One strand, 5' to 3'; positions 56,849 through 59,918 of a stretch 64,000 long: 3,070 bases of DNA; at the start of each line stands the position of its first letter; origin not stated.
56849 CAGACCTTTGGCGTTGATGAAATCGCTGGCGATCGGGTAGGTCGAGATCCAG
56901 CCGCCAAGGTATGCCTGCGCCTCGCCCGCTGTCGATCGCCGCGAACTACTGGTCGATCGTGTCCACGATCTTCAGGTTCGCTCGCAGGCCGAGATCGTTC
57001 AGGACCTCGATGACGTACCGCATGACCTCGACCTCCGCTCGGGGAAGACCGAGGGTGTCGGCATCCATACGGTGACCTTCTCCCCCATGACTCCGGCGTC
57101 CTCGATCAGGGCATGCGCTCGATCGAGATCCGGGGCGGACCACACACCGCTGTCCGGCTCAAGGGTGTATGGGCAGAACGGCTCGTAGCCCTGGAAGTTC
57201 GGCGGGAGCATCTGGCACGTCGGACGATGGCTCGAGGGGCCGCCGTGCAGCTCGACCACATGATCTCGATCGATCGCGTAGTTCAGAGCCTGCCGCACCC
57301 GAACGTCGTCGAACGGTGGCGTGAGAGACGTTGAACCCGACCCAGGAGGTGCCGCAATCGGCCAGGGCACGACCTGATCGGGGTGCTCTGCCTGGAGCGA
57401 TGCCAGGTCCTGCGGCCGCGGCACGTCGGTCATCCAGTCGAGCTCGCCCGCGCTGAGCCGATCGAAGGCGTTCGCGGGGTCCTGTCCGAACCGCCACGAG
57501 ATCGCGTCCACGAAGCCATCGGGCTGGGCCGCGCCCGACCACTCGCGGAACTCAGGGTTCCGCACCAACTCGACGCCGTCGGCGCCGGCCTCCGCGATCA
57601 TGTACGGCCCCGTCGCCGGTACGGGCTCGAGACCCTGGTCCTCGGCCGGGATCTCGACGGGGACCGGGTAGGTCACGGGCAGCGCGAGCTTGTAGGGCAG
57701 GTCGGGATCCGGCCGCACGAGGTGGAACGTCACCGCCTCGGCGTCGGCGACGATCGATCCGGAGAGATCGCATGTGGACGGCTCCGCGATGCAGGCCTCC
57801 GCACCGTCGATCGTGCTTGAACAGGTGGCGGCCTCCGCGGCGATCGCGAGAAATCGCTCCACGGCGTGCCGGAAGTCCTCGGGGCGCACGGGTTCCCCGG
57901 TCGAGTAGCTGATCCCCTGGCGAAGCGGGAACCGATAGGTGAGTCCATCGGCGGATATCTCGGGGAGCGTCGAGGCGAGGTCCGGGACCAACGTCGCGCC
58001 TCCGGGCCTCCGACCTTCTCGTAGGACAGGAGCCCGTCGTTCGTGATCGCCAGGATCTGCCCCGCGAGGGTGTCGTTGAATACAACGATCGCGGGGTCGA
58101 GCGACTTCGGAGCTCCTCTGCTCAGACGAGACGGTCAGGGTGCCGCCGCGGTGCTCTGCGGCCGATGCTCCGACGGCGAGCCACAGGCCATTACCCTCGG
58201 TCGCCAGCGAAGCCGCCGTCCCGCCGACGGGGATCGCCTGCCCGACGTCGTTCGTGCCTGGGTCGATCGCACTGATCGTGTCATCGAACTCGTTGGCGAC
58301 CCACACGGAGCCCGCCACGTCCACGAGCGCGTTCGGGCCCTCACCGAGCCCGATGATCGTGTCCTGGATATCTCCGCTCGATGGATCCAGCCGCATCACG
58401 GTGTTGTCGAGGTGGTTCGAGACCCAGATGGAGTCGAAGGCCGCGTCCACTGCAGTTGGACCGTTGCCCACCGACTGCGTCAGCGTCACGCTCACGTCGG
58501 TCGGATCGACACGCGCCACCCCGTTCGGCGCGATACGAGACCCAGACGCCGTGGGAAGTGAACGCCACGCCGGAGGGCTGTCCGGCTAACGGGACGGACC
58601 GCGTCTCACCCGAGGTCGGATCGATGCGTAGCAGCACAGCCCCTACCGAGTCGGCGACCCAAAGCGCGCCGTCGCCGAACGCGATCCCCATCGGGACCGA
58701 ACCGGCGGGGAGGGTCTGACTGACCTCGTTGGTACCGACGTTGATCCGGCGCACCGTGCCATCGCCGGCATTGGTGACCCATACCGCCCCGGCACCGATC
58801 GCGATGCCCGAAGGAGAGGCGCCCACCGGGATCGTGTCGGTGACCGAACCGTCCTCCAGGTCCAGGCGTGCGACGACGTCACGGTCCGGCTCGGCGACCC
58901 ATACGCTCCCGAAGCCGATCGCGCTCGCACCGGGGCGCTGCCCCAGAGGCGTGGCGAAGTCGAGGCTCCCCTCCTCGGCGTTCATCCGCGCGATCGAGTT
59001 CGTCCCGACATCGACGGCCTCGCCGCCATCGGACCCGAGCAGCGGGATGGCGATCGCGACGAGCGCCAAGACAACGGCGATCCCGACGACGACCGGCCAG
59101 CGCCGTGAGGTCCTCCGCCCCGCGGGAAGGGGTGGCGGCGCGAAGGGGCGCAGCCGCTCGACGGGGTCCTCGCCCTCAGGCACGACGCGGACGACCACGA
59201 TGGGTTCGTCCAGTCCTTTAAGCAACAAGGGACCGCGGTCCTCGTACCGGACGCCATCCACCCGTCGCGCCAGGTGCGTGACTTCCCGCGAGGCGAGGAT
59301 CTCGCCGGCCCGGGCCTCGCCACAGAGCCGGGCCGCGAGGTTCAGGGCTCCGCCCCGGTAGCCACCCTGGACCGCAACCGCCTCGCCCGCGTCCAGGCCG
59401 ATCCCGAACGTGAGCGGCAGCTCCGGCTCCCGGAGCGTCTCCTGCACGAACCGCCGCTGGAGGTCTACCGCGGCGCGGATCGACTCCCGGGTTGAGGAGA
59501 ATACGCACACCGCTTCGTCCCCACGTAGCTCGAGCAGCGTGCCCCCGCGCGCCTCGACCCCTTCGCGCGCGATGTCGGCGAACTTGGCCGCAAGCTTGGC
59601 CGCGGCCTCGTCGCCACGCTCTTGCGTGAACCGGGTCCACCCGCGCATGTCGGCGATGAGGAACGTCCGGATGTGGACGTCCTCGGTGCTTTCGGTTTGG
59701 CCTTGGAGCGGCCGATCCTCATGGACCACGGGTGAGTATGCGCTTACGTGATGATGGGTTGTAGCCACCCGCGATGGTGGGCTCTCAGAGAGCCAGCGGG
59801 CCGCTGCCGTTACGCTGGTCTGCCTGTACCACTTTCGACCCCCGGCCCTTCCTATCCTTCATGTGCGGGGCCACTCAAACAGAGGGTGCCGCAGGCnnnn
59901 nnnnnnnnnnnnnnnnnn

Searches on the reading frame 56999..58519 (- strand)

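Call 82: search_protein_families(library=pfam, proteins=[window:56999-58519:-], max_evalue=0.0001)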
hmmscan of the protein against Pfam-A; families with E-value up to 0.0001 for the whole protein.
window:56999-58519:- (506 aa): 1 family
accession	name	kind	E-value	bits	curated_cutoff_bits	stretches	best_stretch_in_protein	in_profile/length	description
PF00496.27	SBP_bac_5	-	1.3e-41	143.4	32.4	1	176-481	1-282/368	Bacterial extracellular solute-binding proteins, family 5 Middle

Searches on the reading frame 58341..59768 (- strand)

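Call 82: search_protein_families(library=pfam, proteins=[window:58341-59768:-], max_evalue=0.0001)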
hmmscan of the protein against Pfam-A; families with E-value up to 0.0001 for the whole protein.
window:58341-59768:- (475 aa): 2 families
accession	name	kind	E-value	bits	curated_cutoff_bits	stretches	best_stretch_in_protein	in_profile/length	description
PF24684.1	Vgb_lyase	-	1.1e-10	41.2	50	1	256-395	75-219/290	Virginiamycin B lyase family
PF21959.2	DUF6923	-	1.1e-06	29.1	27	0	334-402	105-176/234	Repeat of unknown function (DUF6923)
